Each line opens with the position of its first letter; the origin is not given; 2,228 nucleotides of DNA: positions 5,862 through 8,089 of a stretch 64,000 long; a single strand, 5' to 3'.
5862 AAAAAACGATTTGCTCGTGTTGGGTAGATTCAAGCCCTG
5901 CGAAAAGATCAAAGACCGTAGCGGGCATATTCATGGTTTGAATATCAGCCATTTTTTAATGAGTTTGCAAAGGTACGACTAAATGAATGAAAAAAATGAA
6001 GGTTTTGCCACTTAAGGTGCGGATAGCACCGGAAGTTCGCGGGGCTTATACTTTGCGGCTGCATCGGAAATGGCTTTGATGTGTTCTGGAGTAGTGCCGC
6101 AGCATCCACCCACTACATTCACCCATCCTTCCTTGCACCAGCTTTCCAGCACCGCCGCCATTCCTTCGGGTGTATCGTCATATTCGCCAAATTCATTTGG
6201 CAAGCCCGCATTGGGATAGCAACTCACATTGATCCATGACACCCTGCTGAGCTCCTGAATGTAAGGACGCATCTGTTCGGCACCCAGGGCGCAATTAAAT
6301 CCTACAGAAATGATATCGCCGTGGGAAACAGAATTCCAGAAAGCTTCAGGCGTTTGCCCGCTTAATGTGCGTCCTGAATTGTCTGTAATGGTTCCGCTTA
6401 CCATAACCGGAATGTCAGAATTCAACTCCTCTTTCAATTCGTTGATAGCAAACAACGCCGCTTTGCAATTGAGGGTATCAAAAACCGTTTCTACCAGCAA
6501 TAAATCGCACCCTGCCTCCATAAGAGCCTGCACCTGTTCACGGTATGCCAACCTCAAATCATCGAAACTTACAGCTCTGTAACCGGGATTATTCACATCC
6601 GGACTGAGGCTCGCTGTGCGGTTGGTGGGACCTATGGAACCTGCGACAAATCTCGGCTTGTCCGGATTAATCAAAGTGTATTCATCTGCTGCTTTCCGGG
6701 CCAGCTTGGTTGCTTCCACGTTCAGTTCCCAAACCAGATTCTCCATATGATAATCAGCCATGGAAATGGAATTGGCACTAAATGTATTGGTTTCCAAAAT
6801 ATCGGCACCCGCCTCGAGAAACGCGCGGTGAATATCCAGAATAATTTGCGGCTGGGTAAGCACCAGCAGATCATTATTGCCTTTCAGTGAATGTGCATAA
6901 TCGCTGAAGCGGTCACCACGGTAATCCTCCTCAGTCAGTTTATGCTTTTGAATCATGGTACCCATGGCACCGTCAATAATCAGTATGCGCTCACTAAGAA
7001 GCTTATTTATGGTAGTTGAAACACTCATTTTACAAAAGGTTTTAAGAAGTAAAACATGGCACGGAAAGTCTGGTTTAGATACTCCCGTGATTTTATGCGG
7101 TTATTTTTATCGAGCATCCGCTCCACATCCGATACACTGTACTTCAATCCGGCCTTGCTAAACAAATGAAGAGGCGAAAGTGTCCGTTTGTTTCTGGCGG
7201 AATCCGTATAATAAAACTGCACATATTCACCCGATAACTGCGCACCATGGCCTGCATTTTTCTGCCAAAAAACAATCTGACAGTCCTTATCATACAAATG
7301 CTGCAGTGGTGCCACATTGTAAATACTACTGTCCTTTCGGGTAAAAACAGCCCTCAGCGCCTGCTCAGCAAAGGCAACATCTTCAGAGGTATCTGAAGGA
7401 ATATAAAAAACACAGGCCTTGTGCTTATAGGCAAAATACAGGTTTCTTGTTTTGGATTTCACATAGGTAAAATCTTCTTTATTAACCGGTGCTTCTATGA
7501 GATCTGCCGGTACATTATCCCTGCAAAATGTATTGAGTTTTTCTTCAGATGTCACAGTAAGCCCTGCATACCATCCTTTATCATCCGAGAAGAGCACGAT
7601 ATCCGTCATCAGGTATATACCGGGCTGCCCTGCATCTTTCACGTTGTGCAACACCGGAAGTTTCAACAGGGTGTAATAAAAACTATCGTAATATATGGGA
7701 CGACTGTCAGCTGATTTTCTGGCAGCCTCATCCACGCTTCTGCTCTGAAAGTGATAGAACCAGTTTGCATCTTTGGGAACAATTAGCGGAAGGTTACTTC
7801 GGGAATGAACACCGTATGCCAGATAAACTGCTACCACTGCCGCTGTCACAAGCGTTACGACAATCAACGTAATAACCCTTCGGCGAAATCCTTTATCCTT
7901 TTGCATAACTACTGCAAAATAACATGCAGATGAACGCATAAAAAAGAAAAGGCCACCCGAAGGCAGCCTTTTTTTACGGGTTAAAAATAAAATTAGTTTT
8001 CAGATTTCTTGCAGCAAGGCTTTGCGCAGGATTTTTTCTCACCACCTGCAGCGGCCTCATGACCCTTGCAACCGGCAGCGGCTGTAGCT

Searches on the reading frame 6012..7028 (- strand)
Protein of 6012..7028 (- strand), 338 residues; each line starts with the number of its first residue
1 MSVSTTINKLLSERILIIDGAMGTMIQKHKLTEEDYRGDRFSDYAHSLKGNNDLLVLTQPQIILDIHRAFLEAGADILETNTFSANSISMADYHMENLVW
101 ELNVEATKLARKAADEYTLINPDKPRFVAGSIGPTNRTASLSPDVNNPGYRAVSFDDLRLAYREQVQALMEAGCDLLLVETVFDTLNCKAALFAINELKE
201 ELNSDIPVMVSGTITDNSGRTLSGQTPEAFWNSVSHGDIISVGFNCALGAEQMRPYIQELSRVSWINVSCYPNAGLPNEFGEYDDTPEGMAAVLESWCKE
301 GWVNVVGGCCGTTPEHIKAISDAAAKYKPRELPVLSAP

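Call 15: search_protein_families(library=pfam, proteins=[window:6012-7028:-], max_evalue=0.01)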
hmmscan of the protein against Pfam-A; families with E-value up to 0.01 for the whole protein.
window:6012-7028:- (338 aa): 1 family
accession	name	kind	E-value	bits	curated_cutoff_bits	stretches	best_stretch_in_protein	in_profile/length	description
PF02574.22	S-methyl_trans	-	1.5e-103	347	22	1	16-323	1-282/283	Homocysteine S-methyltransferase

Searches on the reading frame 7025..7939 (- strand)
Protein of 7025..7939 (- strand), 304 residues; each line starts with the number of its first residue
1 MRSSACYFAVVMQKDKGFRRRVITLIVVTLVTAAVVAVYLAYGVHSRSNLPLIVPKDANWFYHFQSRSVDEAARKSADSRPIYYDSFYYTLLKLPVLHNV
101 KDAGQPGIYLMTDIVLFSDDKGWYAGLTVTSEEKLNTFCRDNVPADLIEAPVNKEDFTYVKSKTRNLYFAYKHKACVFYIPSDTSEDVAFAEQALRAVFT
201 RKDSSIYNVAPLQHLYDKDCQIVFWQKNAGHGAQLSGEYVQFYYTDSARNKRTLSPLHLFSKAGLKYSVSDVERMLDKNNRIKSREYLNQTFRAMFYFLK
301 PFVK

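Call 15: search_protein_families(library=pfam, proteins=[window:7025-7939:-], max_evalue=0.01)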
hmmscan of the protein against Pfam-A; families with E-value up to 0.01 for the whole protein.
window:7025-7939:- (304 aa): 1 family
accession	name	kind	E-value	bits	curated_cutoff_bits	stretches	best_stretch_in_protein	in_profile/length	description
PF16120.10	DUF4836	-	0.0012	18.4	27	1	101-234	59-193/481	Domain of unknown function (DUF4836)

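Call 61: search_protein_families(library=ncbifam, proteins=[window:7025-7939:-], max_evalue=0.01)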
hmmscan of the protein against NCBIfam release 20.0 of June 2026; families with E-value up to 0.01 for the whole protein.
window:7025-7939:- (304 aa): 0 families

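Call 62: search_solved_structures(query=window:7025-7939:-, max_evalue=1)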
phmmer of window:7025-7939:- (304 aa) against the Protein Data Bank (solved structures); distinct sequences matched with E-value up to 1: 0.

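Call 63: find_homologous_proteins(query=window:7025-7939:-, max_evalue=0.001)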
Query window:7025-7939:- (304 aa): 18 proteins with E <= 0.001 among 885 candidates.
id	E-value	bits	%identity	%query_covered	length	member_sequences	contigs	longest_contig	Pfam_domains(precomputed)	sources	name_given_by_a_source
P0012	4.0e-184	629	90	100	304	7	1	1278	-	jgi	-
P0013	5.8e-161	553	80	96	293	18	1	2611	-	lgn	-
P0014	2.5e-160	551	81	96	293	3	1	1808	-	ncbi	ncbi:MAG: hypothetical protein ACKO6I_00290 [Sphingomonadales bacterium]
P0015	7.9e-160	549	77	100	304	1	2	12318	-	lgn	-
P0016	1.7e-158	545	77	100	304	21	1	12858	-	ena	-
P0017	2.6e-152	524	76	96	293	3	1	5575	-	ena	-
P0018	3.5e-151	521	77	96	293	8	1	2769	-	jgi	jgi:hypothetical protein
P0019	1.1e-148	512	75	96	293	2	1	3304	-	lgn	-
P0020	4.0e-144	497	74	96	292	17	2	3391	-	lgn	-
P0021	2.0e-143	495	71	96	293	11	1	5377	-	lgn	-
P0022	2.4e-143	495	71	96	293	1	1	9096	-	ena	-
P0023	3.0e-140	485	70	96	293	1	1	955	-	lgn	-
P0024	2.1e-120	420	61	96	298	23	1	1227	-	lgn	-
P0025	5.3e-81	290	46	95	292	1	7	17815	-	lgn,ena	-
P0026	9.1e-81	290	47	95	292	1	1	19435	-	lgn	-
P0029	1.4e-52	197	37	97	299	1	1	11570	-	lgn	-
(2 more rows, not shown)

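Call 69: predict_structure(alignment_id=A6)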
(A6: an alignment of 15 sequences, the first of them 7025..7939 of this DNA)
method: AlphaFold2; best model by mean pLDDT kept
length: 304 residues; sequences in the alignment: 15
mean_pLDDT: 79.1   pTM: 0.73
mean pLDDT of the five models: 79.1, 78.2, 76.1, 72.2, 72.1
residues with pLDDT >= 90: 38; 70-90: 207; 50-70: 41; < 50: 18
segments of 3 or more residues with pLDDT < 50: 1-13, 43-46
pLDDT, mean of each block of 10 residues (from residue 1): 43 59 84 74 56 87 75 61 83 78 72 86 90 87 87 92 89 90 82 88 76 83 82 84 73 68 84 86 87 87 80
secondary structure, 60 per line:
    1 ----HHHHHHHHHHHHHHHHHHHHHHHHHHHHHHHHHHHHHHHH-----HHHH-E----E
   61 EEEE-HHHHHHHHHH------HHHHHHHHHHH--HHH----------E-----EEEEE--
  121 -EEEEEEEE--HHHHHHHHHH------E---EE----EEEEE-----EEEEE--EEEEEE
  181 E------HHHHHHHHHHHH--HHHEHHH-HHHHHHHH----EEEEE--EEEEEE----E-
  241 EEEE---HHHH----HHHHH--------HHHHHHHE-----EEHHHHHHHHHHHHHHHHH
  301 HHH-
elements in order: H5-44 H50-53 E60-64 H66-75 H82-92 E114-118 E122-129 H132-141 E158-162 E168-172 E175-181 H188-199 H210-217 E222-226 E229-234 E241-244 H248-251 H256-260 H269-275 H284-303

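Call 71: fold_search(model_id=the predicted structure, library=pdb)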
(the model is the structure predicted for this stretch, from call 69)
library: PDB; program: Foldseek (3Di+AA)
matches with E <= 10: 802; with E <= 0.001: 1
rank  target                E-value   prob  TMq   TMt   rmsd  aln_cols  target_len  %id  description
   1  3k8h_A                3.3e-04  1.00  0.33  0.39   7.0       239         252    9  Structure of crystal form I of TP0453 (released 2010-10-27)
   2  3k8j                  1.2e-03  0.99  0.33  0.39   6.7       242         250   10  Structure of crystal form III of TP0453 (released 2010-10-27)
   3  3k8i                  1.2e-03  0.99  0.32  0.38   6.9       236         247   10  Structure of crystal form IV of TP0453 (released 2010-10-27)
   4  9ngo_H                2.0e-02  0.80  0.16  0.26  13.9       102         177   12  CRYO-EM STRUCTURE OF HUMAN U7 SNRNP WITH METHYLATED noncleavable H2A* SUBSTRATE PRE-MRNA (FOCUS MAP) (released 2026-01-21)
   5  3suz                  2.3e-02  0.09  0.09  0.10  19.2       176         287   10  Crystal structure of Rat Mint2 PPC (released 2012-07-11)
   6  4rf7_A                4.8e-02  0.07  0.13  0.08  18.8       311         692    9  Crystal structure of double-domain arginine kinase from Anthopleura japonicas in complex with substrate L-arginine (released 2015-04-08)
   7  1p5t_B                5.4e-02  0.12  0.09  0.20  13.1       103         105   10  Crystal Structure of Dok1 PTB Domain (released 2004-02-17)
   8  4rf6_A                5.7e-02  0.05  0.12  0.07  18.9       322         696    9  Crystal structure of double-domain arginine kinase from Anthopleura japonicas (released 2015-04-08)
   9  9nh6_H                6.5e-02  0.60  0.16  0.09  13.9       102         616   12  CRYO-EM STRUCTURE OF HUMAN U7 SNRNP WITH METHYLATED noncleavable H2A* SUBSTRATE PRE-MRNA (COMPOSITE MAP) (released 2026-01-21)
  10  1vr8                  8.7e-02  0.51  0.21  0.38   9.9       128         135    8  Crystal structure of GTP binding regulator (TM1622) from Thermotoga Maritima at 1.75 A resolution (released 2005-03-15)
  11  4rf9_B                9.3e-02  0.05  0.12  0.07  18.2       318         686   10  Crystal structure of double-domain arginine kinase from Anthopleura japonicas in complex with L-arginine and ATPgS (released 2015-04-08)
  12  1kz7_C                1.3e-01  0.06  0.09  0.08  15.9       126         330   12  Crystal Structure of the DH/PH Fragment of Murine Dbs in Complex with the Placental Isoform of Human Cdc42 (released 2002-03-20)
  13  1kzg_C                1.6e-01  0.06  0.09  0.08  16.1       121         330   10  DbsCdc42(Y889F) (released 2002-03-20)
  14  3ju5_D                1.6e-01  0.03  0.11  0.10  19.3       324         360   12  Crystal Structure of Dimeric Arginine Kinase at 1.75-A Resolution (released 2009-09-29)
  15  1th8_A                1.7e-01  0.09  0.15  0.24   9.7       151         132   11  Crystal Structures of the ADP and ATP bound forms of the Bacillus Anti-sigma factor SpoIIAB in complex with the Anti-a (released 2004-06-15)
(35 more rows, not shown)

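Call 75: find_encoding_contigs(protein=P0029, flank=3000, max_places=2)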
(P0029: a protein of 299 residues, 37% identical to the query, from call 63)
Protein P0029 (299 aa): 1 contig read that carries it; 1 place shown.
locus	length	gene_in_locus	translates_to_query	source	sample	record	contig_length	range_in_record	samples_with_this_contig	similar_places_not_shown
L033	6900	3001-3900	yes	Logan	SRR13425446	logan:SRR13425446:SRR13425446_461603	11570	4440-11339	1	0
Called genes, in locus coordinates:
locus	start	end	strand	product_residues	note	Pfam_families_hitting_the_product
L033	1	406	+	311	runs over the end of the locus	PF00512:HisKA, PF02518:HATPase_c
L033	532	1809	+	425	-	PF02812:ELFV_dehydrog_N, PF00208:ELFV_dehydrog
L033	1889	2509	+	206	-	PF02666:PS_Dcarbxylase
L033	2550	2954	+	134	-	-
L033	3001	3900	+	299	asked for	-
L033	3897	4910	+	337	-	PF02574:S-methyl_trans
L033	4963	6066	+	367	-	PF02812:ELFV_dehydrog_N, PF00208:ELFV_dehydrog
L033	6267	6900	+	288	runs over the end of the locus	?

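Call 76: find_encoding_contigs(protein=P0025, flank=3000, max_places=2)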
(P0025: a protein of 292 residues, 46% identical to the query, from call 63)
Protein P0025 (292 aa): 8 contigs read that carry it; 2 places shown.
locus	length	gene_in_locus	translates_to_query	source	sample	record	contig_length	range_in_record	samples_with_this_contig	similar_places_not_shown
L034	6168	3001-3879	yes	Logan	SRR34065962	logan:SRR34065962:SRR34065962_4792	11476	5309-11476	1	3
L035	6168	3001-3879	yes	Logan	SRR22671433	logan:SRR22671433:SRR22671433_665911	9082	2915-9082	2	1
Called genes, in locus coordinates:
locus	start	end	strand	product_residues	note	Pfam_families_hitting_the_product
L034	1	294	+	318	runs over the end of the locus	PF00512:HisKA, PF02518:HATPase_c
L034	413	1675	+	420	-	PF02812:ELFV_dehydrog_N, PF00208:ELFV_dehydrog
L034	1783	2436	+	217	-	PF02666:PS_Dcarbxylase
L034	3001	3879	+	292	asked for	-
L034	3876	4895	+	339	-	PF02574:S-methyl_trans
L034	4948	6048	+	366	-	PF02812:ELFV_dehydrog_N, PF00208:ELFV_dehydrog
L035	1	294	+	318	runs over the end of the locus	PF00512:HisKA, PF02518:HATPase_c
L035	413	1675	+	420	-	PF02812:ELFV_dehydrog_N, PF00208:ELFV_dehydrog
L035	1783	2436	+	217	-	PF02666:PS_Dcarbxylase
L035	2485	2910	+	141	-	-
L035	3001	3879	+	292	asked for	-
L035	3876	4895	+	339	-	PF02574:S-methyl_trans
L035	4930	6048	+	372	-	PF02812:ELFV_dehydrog_N, PF00208:ELFV_dehydrog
